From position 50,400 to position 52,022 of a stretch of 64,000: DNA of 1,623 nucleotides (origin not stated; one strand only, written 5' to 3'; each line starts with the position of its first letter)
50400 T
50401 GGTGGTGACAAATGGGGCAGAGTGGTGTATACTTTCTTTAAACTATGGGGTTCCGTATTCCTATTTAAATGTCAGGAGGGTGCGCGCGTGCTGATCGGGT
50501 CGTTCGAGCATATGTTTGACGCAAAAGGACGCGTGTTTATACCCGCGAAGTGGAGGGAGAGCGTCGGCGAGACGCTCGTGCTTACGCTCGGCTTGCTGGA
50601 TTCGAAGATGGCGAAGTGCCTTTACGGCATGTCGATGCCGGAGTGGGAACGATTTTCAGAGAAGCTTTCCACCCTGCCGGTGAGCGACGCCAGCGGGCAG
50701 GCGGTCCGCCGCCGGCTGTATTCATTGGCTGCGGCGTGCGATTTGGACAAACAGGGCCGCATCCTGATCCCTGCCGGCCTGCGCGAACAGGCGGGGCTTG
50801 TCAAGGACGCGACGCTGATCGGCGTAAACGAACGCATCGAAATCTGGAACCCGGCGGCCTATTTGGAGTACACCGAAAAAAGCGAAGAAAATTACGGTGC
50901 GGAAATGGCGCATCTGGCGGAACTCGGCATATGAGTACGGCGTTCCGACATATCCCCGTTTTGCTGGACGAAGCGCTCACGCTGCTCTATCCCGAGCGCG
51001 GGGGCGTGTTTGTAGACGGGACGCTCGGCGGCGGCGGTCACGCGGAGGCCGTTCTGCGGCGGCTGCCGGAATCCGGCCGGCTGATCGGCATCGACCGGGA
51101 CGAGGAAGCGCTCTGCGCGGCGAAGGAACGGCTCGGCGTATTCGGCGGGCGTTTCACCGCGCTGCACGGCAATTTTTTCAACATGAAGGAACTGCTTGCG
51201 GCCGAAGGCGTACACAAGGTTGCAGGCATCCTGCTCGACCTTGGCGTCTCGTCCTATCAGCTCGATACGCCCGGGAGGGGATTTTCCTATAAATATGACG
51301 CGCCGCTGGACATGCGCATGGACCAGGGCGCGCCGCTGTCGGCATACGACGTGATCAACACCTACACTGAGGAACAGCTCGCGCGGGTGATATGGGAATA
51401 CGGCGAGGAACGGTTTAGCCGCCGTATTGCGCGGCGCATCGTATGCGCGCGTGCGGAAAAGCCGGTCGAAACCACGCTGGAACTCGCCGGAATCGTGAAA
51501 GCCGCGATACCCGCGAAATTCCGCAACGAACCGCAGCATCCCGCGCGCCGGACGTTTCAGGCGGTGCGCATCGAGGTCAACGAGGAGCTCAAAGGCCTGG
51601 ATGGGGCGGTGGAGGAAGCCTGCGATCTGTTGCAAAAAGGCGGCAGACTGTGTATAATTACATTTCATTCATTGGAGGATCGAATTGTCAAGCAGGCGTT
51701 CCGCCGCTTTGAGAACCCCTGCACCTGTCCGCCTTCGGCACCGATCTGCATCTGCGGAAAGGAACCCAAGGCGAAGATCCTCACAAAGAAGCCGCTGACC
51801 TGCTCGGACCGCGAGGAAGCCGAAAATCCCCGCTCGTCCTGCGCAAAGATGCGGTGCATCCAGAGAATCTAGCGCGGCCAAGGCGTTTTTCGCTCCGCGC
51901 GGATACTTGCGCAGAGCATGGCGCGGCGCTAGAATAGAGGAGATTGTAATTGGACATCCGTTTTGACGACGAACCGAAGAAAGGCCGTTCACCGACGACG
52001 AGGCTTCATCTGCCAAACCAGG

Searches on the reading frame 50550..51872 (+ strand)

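Call 70: search_protein_families(library=pfam, proteins=[window:50550-51872:+], max_evalue=0.001)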
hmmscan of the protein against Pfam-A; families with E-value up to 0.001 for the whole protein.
window:50550-51872:+ (440 aa): 2 families
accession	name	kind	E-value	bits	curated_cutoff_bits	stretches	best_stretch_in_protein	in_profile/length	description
PF01795.25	Methyltransf_5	-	3.5e-119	398.3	27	1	132-440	2-309/309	MraW methylase family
PF13847.12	Methyltransf_31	-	0.00023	21.3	27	0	161-215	13-69/145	Methyltransferase domain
